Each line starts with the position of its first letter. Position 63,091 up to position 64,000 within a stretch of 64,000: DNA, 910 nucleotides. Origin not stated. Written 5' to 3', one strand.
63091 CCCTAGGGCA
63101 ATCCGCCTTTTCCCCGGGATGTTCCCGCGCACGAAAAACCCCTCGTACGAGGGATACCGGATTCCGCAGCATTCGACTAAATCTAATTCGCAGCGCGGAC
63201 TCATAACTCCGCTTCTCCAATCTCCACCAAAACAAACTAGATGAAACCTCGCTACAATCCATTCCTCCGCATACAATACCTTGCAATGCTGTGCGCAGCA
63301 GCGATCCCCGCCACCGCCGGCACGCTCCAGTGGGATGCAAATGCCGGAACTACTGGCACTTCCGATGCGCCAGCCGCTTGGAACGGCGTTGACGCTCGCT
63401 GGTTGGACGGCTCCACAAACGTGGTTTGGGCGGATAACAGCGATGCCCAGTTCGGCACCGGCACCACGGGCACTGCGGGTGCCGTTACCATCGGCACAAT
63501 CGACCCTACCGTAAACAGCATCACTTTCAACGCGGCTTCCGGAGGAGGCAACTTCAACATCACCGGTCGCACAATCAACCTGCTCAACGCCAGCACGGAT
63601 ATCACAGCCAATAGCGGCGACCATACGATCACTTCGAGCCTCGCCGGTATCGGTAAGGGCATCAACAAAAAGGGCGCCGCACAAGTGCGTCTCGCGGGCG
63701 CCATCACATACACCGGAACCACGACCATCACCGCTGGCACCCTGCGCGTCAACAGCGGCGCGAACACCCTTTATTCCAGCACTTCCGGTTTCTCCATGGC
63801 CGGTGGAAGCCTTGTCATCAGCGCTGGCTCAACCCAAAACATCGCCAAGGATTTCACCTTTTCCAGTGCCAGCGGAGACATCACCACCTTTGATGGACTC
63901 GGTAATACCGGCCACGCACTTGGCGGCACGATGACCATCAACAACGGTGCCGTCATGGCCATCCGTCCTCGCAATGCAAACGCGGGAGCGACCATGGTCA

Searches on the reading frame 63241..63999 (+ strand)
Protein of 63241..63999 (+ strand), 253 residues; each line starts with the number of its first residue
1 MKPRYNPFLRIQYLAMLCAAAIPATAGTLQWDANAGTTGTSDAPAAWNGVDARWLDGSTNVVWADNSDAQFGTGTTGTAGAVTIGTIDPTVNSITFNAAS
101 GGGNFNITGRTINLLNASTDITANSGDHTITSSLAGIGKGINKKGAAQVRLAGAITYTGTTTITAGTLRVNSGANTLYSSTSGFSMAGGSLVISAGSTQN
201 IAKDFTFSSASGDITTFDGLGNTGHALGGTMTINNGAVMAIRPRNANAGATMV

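Call 10: search_protein_families(library=pfam, proteins=[window:63241-63999:+])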
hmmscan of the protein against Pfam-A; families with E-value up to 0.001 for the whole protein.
window:63241-63999:+ (253 aa): 1 family
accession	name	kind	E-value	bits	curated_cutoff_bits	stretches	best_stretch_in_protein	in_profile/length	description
PF12951.13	PATR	-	1.7e-06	28.4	27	1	142-170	2-30/30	Passenger-associated-transport-repeat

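Call 51: search_protein_families(library=ncbifam, proteins=[window:63241-63999:+], max_evalue=0.01)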
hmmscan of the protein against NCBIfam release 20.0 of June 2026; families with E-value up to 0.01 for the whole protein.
window:63241-63999:+ (253 aa): 1 family
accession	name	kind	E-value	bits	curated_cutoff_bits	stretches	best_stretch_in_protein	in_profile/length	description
TIGR02601.1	autotrns_rpt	repeat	4.4e-08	32.8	19.85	1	140-171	1-32/32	beta strand repeat protein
